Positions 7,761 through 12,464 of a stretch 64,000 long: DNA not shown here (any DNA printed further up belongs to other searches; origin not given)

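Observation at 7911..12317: Unusually large galactose-oxidase-like radical copper oxidase with an expanded propeller and a T9SS/FlgD-Ig sorting tail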

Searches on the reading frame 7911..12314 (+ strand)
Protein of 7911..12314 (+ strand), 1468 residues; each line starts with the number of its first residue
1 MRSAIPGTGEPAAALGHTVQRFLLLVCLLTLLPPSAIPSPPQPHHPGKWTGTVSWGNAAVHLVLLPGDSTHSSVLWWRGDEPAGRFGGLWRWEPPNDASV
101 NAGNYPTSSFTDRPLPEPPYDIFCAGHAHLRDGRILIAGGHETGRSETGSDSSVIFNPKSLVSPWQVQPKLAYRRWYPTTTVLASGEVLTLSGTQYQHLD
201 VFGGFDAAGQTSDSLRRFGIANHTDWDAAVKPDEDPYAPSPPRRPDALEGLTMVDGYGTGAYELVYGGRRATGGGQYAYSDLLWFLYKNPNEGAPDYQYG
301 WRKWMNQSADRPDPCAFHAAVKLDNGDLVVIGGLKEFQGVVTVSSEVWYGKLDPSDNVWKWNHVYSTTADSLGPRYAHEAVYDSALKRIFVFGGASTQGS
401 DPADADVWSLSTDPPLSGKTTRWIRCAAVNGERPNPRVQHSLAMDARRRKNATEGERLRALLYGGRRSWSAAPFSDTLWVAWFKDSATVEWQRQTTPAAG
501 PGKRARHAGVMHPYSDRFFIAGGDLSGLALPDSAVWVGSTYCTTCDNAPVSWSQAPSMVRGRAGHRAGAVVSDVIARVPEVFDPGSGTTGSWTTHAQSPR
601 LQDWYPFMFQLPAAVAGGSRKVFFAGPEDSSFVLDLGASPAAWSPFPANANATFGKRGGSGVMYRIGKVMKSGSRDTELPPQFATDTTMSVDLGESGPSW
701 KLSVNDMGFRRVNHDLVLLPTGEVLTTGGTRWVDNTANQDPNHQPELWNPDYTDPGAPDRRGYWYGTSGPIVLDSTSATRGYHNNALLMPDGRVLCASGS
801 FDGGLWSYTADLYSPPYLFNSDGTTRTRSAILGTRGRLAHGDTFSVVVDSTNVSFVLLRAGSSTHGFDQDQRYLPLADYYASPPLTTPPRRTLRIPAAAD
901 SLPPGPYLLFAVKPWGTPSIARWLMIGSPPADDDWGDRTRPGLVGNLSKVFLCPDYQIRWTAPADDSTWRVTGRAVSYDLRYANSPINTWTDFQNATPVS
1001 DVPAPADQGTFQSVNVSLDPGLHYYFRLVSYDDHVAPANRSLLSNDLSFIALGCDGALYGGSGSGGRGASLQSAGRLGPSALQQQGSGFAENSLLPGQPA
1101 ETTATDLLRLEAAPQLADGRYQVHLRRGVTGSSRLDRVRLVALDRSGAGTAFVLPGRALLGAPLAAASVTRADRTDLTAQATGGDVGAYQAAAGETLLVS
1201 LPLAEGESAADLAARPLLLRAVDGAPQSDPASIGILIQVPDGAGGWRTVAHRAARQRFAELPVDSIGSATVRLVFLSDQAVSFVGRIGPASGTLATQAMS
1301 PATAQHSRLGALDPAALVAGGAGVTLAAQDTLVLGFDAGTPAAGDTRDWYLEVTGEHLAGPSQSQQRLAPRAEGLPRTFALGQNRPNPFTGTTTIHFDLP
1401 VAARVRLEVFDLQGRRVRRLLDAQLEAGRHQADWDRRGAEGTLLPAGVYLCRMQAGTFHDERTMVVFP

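Call 4: search_protein_families(library=pfam, proteins=[window:7911-12314:+], max_evalue=1)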
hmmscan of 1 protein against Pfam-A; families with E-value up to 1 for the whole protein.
window:7911-12314:+ (1468 aa): 10 families
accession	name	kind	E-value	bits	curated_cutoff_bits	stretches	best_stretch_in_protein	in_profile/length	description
PF24681.1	Kelch_KLHDC2_KLHL20_DRC7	-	5.7e-19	68.7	50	2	318-546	2-187/221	KLHDC2/KLHL20/DRC7 Kelch-repeats domain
PF09118.17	GO-like_E_set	-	1.4e-16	61.1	25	1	836-926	9-100/100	Galactose oxidase-like, Early set domain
PF24981.1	Beta-prop_ATRN-LZTR1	-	6.8e-11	42.4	50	2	201-398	3-171/289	Attractin/LZTR1 beta-propeller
PF13415.12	Kelch_3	-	1.6e-08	34.9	22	1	388-442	3-45/48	Galactose oxidase, central domain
PF13860.13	FlgD_ig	-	2.7e-07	30.9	27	1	1389-1455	6-75/79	FlgD Ig-like domain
PF13418.12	Kelch_4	-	6e-06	26.5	21.6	2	317-359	4-41/49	Galactose oxidase, central domain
PF13964.12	Kelch_6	-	1.8e-05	25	25.3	0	315-360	2-41/50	Kelch motif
PF07250.17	Glyoxal_oxid_N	-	0.00023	20.9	37.5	1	120-200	65-142/243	Glyoxal oxidase N-terminus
PF18962.6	Por_Secre_tail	-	0.0052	17.5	27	1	1386-1457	3-66/75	Secretion system C-terminal sorting domain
PF07646.21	Kelch_2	-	0.0075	16.7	21.3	0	132-159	11-37/48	Kelch motif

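Call 5: search_protein_families(library=ncbifam, proteins=[window:7911-12314:+], max_evalue=1)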
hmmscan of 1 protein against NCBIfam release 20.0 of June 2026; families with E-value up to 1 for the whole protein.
window:7911-12314:+ (1468 aa): 7 families
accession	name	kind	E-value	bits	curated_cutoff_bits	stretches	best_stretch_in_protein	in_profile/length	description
NF052501.1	RdCuOxGlxASco2837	equivalog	8.4e-26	90.4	800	3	684-926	420-644/645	radical copper oxidase GlxA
TIGR04183.1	Por_Secre_tail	domain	9.8e-05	22.3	23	1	1386-1457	3-62/72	T9SS type A sorting domain-containing protein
NF005176.1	PRK06655.1-1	equivalog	0.0015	18.5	230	1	1402-1456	96-150/197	flagellar hook assembly protein FlgD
NF009276.0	PRK12633.1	equivalog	0.017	14.9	383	1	1390-1455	115-181/234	flagellar basal body rod modification protein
NF052323.1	T9SSA_dep_M6i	equivalog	0.019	12.9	600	1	1384-1457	960-1027/1043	T9SS-dependent M6-like inactivated metalloprotease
NF009453.0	PRK12813.1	equivalog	0.14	11.7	264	1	1401-1455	122-173/223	flagellar basal body rod modification protein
NF038113.1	T9SSA_dep_M36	equivalog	0.27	9.3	885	1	1386-1464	797-866/869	T9SS-dependent M36 family metallopeptidase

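Call 6: search_solved_structures(query=window:7911-12314:+, max_evalue=1, show_alignments=3)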
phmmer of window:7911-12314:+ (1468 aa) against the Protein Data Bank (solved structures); distinct sequences matched with E-value up to 1: 16.
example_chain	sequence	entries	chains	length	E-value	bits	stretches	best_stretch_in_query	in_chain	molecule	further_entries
9g8h_A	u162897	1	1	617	5e-30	106.7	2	616-926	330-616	Galactose oxidase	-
9g43_A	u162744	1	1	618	5.1e-30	106.7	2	616-926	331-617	Galactose oxidase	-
6ryv_A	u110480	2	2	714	5.3e-22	80.2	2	662-924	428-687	Kelch domain-containing protein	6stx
6ryw_A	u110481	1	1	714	7.7e-22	79.6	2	662-924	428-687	Kelch domain-containing protein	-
6ryx_A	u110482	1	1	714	9.1e-22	79.4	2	662-924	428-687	Kelch domain-containing protein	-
2eic_A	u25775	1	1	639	5.2e-21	76.9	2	651-924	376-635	Galactose oxidase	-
2wq8_A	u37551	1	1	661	1.2e-20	75.7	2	651-924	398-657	GALACTOSE OXIDASE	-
8tx5_A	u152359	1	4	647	2.2e-20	74.8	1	651-925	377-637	Galactose oxidase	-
6xlt_A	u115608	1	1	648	5.4e-20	73.5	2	651-925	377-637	Galactose oxidase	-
4unm_A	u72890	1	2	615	5e-14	53.7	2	775-926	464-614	SECRETED PROTEIN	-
5lqi_A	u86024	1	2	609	1.1e-12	49.3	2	775-926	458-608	Secreted protein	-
5lxz_B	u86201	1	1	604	1.1e-12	49.3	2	775-926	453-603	Secreted protein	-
7eh9_A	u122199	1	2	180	0.00089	19.8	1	1386-1455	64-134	Basal-body rod modification protein FlgD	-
7bhq_A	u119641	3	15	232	0.0015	19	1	1386-1455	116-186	Basal-body rod modification protein FlgD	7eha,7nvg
3osv_A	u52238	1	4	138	0.051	13.9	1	1395-1458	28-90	Flagellar basal-body rod modification protein FlgD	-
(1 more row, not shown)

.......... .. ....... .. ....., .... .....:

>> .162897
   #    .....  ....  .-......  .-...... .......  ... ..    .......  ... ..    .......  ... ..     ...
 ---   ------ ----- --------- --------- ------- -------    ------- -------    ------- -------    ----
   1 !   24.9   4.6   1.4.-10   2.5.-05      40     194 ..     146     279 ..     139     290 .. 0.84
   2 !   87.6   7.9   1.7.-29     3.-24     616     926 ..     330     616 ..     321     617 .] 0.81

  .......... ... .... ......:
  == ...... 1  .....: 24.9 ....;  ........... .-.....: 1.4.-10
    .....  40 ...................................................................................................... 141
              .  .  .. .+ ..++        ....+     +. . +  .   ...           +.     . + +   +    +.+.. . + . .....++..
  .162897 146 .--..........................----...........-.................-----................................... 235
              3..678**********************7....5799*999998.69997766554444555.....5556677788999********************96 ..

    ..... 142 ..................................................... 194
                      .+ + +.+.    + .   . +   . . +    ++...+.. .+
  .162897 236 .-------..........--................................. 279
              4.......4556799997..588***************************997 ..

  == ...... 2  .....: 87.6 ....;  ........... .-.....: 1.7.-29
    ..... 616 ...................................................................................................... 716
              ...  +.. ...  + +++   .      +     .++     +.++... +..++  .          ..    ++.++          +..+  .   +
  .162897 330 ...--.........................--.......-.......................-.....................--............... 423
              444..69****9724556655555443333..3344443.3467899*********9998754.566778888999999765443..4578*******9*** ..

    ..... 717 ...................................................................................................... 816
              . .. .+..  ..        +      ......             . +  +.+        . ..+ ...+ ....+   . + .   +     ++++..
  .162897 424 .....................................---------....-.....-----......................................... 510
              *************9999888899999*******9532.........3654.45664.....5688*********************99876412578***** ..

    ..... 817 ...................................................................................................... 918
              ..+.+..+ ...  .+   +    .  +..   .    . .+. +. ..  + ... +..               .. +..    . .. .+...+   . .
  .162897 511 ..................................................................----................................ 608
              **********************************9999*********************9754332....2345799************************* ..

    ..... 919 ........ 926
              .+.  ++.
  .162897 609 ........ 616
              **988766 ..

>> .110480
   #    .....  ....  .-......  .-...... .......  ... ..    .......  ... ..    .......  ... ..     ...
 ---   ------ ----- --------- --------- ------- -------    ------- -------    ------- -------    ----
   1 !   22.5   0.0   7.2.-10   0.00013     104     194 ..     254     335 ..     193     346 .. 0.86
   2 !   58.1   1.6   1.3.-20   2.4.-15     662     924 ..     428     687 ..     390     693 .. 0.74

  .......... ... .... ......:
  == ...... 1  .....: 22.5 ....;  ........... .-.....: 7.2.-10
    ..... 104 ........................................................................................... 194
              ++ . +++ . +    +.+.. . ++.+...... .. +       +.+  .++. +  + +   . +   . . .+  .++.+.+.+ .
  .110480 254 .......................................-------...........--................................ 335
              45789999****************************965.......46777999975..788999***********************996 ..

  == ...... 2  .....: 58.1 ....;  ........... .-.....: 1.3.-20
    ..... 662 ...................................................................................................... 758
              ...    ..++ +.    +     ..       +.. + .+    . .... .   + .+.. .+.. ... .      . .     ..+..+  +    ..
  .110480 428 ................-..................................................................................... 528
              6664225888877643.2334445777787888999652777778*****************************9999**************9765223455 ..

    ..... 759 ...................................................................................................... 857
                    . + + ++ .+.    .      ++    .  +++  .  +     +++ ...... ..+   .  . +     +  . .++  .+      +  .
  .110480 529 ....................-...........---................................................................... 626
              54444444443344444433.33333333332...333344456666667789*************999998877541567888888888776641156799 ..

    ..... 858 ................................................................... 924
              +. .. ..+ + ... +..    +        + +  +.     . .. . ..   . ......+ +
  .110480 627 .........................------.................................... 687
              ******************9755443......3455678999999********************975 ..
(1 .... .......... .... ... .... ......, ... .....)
